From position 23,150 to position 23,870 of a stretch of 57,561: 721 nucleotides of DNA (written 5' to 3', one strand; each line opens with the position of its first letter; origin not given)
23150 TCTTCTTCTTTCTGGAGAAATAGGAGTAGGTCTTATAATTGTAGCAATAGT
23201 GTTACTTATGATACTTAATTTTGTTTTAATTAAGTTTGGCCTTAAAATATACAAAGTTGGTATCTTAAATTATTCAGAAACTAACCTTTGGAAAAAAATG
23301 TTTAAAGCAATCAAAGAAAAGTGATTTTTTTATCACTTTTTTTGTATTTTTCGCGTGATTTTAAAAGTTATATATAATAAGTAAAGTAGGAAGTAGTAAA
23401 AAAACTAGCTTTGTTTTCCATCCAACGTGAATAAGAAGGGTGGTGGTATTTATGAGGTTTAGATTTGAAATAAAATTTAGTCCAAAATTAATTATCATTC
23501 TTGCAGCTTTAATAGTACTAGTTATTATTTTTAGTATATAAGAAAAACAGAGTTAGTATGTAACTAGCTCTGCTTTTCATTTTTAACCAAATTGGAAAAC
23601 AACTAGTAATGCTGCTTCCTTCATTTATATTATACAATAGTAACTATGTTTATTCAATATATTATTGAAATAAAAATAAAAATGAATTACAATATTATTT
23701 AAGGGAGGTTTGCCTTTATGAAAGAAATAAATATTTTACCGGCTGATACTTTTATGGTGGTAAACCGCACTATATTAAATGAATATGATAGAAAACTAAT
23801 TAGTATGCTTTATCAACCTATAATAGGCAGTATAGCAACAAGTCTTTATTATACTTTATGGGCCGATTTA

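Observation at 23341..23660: Locus A: candidate type I toxin-antitoxin-like module (29-aa hydrophobic peptide, bidirectional terminator, convergent sRNA promoter, inverted 5' arms)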

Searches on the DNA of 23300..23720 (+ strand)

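Call 5: search_rna_families(source=window, start=23300, end=23720, threshold=evalue, max_evalue=10)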
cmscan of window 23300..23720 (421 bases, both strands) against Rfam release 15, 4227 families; matches with E-value up to 10: 8.
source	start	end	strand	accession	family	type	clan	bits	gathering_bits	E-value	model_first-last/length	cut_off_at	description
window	23535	23650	-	RF01774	rpsL_ricks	Cis-reg; leader;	-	21.8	60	4.1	1-131/131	no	Rickettsia rpsL leader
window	23480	23577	+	RF02397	sau-5971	Gene; sRNA;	-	17.8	90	1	1-96/96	no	Staphylococcus sRNA sau-5971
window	23594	23664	-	RF02083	OrzO-P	Gene; antitoxin;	-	17.1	60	3.1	1-76/76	no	OrzO-P RNA antitoxin family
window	23306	23387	-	RF02029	sraA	Gene; sRNA;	-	15.9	56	8.9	1-95/95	no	sraA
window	23549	23573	+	RF03865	mir-7637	Gene; miRNA;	-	14.1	88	9.1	1-68/68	no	mir-7637 microRNA precursor family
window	23519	23601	+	RF03831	mir-627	Gene; miRNA;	-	14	86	6.1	1-87/87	no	mir-627 microRNA precursor family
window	23507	23579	+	RF02377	SurA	Gene; sRNA;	-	9.4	100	3.9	1-279/279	no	SurA sRNA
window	23578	23614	-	RF00628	RgsA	Gene; sRNA;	-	8.7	88.4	8.4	1-194/194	no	RgsA sRNA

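Call 58: search_dna_similar(query=window:23341-23670:+, collection=plasmids, mode=distant, max_evalue=0.001, max_rows=10)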
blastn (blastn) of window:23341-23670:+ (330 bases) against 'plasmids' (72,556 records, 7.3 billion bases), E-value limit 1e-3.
No match.

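Call 59: search_dna_similar(query=window:23341-23670:+, collection=phages, mode=distant, max_evalue=0.001, max_rows=10)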
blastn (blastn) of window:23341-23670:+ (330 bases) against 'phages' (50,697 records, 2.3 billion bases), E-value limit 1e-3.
No match.

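Call 62: build_rna_model(alignment_id=A4)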
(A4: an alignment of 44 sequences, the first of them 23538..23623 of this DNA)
Model R1 built from alignment A4 (44 sequences, 124 columns); structure: RNAalifold consensus.
model positions 88; base pairs 20; branch points 1; effective number of sequences 3.29; information 0.647 bits per position. Calibrated on 0.2 Mb of random sequence (short: E-values are rough).
structure used (alignment columns):
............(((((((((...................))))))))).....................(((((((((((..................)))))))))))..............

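Call 63: search_with_rna_model(model_id=R1, source=window, filters=off, max_evalue=10)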
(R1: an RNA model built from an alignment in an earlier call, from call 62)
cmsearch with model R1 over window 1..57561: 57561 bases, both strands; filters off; matches with E-value up to 10: 46.
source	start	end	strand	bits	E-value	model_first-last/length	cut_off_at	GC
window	23538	23623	-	90.6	1.7e-13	1-88/88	no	0.31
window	48279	48378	-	48.2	3.4e-06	1-88/88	no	0.38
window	23501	23582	+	39.6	0.0001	1-88/88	no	0.26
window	16624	16678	-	23.7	0.057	1-88/88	no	0.25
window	30988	31059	+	21.8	0.12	1-88/88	no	0.22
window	16646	16716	+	21.2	0.15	1-88/88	no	0.25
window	42703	42775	-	18.9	0.38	1-88/88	no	0.27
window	42672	42743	+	17.8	0.59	1-88/88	no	0.22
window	48251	48325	+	17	0.81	1-88/88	no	0.35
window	26459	26525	+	17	0.84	1-88/88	no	0.22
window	30987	31058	-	16.8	0.87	1-88/88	no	0.21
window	2178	2239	-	15.8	1.3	1-88/88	no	0.19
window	54811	54882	-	15.3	1.6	1-88/88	no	0.18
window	834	883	-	14.9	1.9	1-88/88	no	0.18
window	27354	27402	-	13.9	2.8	1-88/88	no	0.2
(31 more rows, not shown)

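Call 64: search_with_rna_model(model_id=R1, sources=[L005, L009, L013, L014, L015, L016, L017, L018, L019, L020, L021, L022, L023, L024, L025, L026, L027, L028, L029, L030, L031, L032, L033, L034, L035, L036, L037, L038, L039, L040, L041, L042, L043, L044, L045, L046, L047, L048, L049, L050, L051, L052], max_evalue=0.001)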
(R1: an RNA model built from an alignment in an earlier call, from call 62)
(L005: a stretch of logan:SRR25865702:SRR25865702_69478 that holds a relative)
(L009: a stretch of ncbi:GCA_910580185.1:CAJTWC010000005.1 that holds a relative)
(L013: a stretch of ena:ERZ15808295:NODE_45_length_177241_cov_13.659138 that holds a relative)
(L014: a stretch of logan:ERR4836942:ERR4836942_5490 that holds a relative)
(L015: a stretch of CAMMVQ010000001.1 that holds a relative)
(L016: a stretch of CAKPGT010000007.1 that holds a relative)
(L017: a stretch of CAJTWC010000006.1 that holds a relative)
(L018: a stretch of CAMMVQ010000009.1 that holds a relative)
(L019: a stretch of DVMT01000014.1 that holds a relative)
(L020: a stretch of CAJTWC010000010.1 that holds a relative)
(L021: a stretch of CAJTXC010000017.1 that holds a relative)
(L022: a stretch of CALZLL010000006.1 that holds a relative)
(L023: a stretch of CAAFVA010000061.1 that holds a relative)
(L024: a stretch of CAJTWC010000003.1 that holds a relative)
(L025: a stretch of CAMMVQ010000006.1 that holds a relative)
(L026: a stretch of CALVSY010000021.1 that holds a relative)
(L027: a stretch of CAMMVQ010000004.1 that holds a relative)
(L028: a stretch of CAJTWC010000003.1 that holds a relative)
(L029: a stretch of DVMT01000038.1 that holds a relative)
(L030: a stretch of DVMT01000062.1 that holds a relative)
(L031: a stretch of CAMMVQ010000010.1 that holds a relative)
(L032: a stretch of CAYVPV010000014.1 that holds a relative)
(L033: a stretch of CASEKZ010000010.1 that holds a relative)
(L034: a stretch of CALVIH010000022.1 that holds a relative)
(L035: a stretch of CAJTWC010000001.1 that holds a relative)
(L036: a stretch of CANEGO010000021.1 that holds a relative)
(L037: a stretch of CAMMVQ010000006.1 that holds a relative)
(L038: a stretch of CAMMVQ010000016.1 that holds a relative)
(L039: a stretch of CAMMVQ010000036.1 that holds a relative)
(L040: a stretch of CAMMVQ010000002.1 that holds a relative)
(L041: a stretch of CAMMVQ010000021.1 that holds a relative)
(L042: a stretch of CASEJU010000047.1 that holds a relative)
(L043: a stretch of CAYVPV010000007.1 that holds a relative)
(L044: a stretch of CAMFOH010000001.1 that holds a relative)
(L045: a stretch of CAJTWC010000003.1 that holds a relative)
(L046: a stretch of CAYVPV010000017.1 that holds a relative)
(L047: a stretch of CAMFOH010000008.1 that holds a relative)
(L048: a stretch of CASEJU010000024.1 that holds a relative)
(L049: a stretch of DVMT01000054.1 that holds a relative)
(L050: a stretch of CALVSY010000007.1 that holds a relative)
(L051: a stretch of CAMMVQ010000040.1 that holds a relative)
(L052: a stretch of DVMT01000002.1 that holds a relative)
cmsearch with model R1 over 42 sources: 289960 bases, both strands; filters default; matches with E-value up to 0.001: 55.
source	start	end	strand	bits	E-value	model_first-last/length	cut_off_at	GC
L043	757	843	-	100.5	1.7e-14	1-88/88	no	0.28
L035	5614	5700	+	95.8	1.1e-13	1-88/88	no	0.31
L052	6443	6529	-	95.7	1.1e-13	1-88/88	no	0.31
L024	2224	2310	-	95.2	1.4e-13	1-88/88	no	0.3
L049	5009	5095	+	92.8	3.5e-13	1-88/88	no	0.31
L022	5394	5479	+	92.6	4e-13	1-88/88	no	0.31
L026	5644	5731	+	92.3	4.4e-13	1-88/88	no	0.34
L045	436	520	+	90.6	8.6e-13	1-88/88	no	0.33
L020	6408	6492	+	90.5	8.9e-13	1-88/88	no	0.31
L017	5926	6011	+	90.5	9.1e-13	1-88/88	no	0.34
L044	5887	5974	-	90.3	9.9e-13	1-88/88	no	0.3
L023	198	288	+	90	1.1e-12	1-88/88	no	0.29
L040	3098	3185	+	88.8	1.7e-12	1-88/88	no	0.28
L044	5564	5650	-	88.8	1.8e-12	1-88/88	no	0.3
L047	500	586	-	88.8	1.8e-12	1-88/88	no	0.3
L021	2032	2118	+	88.2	2.3e-12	1-88/88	no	0.34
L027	1371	1455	-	88.1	2.3e-12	1-88/88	no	0.32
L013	3811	3896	-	87.9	2.6e-12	1-88/88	no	0.35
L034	1687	1772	+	87.9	2.6e-12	1-88/88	no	0.35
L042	7323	7409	+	87.4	3e-12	1-88/88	no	0.36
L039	976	1064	-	87.2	3.3e-12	1-88/88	no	0.3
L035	4171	4251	+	86.8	4e-12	1-88/88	no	0.3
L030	4038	4123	+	86.4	4.6e-12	1-88/88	no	0.34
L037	1046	1138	+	86.4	4.6e-12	1-88/88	no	0.29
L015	1665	1752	-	85.6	6.3e-12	1-88/88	no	0.31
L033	191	280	-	85.6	6.4e-12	1-88/88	no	0.3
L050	3490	3579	-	85.4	6.7e-12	1-88/88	no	0.32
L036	6185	6270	+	85.3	7e-12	1-88/88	no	0.33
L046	465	547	+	84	1.2e-11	1-88/88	no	0.33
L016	1288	1371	-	83.4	1.5e-11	1-88/88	no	0.32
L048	1752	1842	+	83.3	1.6e-11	1-88/88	no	0.29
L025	3630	3713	+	82.9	1.8e-11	1-88/88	no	0.33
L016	652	736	-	82.8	1.9e-11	1-88/88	no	0.34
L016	970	1054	-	82.8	1.9e-11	1-88/88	no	0.34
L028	1023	1106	+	82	2.6e-11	1-88/88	no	0.25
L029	549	635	-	82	2.6e-11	1-88/88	no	0.33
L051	1317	1402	+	81.6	3.1e-11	1-88/88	no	0.3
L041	1325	1413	+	81.5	3.1e-11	1-88/88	no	0.31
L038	73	159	+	81.4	3.3e-11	1-88/88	no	0.28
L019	6186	6273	+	80.6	4.5e-11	1-88/88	no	0.34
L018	6076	6163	-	75.2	3.9e-10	1-88/88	no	0.32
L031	2521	2608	+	75.2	3.9e-10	1-88/88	no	0.32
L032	4481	4567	+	74.4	5.3e-10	1-88/88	no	0.34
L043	6331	6413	-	57.7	4e-07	1-88/88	no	0.35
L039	940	1022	+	50.1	8.1e-06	1-88/88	no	0.28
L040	3138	3221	-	50.1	8.4e-06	1-88/88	no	0.25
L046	506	581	-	48.9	1.3e-05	1-88/88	no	0.24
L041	1367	1449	-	46.5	3.4e-05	1-88/88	no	0.29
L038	116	195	-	45.9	4.4e-05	1-88/88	no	0.24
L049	5054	5128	-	44.3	8.1e-05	1-88/88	no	0.27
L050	3457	3533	+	44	9.4e-05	1-88/88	no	0.25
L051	1355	1438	-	43.2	0.00013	1-88/88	no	0.26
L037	1091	1174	-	42.7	0.00016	1-88/88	no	0.26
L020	6449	6526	-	39.3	0.0006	1-88/88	no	0.24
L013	2484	2577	-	38.6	0.00079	1-88/88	no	0.32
